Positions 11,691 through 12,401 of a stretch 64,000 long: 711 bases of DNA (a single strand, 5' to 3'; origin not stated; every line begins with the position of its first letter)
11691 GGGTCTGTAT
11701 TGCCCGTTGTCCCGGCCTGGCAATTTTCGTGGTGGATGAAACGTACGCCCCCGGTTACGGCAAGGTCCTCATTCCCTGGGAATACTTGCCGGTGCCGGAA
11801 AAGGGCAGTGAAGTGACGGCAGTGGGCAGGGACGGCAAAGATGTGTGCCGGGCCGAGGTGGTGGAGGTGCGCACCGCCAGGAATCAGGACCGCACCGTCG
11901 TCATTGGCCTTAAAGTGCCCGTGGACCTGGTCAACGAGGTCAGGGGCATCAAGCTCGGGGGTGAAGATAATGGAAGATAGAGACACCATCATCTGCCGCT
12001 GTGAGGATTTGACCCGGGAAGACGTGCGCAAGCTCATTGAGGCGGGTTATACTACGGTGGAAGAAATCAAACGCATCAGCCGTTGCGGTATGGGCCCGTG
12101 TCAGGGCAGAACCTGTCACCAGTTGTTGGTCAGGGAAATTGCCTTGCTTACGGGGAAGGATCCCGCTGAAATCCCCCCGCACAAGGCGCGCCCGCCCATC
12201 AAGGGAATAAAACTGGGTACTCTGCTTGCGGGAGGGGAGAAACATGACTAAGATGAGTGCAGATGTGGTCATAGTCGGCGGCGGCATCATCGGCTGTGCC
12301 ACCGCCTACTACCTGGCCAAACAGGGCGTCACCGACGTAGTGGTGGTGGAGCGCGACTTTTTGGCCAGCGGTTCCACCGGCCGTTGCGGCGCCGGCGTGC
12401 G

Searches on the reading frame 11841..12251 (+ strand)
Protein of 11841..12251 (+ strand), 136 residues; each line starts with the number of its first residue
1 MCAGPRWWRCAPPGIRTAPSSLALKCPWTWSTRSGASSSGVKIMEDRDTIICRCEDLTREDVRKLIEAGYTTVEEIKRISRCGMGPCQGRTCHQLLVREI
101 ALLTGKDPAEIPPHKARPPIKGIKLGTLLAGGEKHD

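Call 39: search_protein_families(library=pfam, proteins=[window:11841-12251:+], max_evalue=0.00001)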
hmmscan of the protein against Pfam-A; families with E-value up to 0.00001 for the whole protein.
window:11841-12251:+ (136 aa): 2 families
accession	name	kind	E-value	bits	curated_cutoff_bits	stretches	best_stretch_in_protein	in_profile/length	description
PF17806.6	SO_alpha_A3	-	3.8e-14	53.2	23.1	1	51-131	6-86/87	Sarcosine oxidase A3 domain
PF04324.20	Fer2_BFD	-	1.6e-10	41.6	26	1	50-95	1-43/50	BFD-like [2Fe-2S] binding domain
